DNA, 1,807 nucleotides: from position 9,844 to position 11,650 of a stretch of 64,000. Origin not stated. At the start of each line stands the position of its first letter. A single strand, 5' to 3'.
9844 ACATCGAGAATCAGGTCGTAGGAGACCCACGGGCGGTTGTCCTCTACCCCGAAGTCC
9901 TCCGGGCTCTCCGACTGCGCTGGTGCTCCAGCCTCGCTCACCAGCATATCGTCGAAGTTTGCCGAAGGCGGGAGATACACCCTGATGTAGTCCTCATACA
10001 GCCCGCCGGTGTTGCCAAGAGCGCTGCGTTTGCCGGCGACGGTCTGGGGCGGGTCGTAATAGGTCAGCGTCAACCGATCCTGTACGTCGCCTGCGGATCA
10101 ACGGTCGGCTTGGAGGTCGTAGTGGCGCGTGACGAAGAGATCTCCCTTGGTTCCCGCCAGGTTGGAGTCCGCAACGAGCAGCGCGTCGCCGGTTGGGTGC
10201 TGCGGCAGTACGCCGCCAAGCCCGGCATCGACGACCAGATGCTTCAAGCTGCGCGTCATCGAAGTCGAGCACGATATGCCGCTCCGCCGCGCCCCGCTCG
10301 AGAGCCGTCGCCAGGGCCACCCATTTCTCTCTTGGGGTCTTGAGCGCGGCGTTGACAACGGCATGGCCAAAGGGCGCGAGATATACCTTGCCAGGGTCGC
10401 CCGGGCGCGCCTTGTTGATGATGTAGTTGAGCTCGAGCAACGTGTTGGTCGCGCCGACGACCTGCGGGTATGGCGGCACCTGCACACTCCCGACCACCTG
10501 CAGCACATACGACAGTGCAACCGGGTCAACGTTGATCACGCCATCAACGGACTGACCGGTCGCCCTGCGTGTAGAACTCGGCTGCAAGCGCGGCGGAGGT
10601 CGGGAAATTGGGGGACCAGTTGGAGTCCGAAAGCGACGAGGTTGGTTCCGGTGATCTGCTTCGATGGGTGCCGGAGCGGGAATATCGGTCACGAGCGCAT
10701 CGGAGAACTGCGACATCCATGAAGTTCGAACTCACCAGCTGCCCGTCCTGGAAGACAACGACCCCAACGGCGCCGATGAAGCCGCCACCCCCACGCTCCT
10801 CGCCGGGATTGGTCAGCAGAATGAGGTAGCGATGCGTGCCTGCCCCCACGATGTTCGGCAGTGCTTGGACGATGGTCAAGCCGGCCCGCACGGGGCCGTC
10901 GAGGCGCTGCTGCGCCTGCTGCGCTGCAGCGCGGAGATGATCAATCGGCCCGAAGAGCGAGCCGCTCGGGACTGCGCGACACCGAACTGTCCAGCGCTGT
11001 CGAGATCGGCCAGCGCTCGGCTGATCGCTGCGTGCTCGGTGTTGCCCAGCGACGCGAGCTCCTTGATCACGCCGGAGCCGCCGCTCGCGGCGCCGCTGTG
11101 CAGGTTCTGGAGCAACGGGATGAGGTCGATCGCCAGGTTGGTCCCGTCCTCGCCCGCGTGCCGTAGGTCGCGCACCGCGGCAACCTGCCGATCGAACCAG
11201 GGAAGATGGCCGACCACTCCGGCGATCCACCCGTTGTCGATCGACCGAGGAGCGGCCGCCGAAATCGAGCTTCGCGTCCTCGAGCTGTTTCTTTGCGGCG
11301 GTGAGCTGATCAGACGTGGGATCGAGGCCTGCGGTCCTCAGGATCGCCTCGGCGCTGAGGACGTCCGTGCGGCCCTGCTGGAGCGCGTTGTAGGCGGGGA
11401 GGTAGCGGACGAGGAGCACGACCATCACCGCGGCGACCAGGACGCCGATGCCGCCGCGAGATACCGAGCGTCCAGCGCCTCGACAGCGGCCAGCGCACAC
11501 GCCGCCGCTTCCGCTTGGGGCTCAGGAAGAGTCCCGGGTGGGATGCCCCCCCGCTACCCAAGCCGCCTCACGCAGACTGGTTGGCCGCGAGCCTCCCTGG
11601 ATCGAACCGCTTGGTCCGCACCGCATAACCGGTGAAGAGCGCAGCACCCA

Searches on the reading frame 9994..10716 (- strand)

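Call 17: search_protein_families(library=pfam, proteins=[window:9994-10716:-], max_evalue=0.001)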
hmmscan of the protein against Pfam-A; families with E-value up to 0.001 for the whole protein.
window:9994-10716:- (240 aa): 1 family
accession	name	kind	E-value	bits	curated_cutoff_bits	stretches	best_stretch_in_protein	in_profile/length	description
PF13196.11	DUF4012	-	1.3e-08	35.9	28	1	51-93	95-136/144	Protein of unknown function (DUF4012)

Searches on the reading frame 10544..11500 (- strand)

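Call 17: search_protein_families(library=pfam, proteins=[window:10544-11500:-], max_evalue=0.001)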
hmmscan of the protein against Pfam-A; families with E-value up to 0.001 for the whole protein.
window:10544-11500:- (318 aa): 1 family
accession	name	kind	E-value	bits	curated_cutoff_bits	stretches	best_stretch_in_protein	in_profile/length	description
PF13196.11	DUF4012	-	5.4e-15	56.6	28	1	221-313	2-96/144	Protein of unknown function (DUF4012)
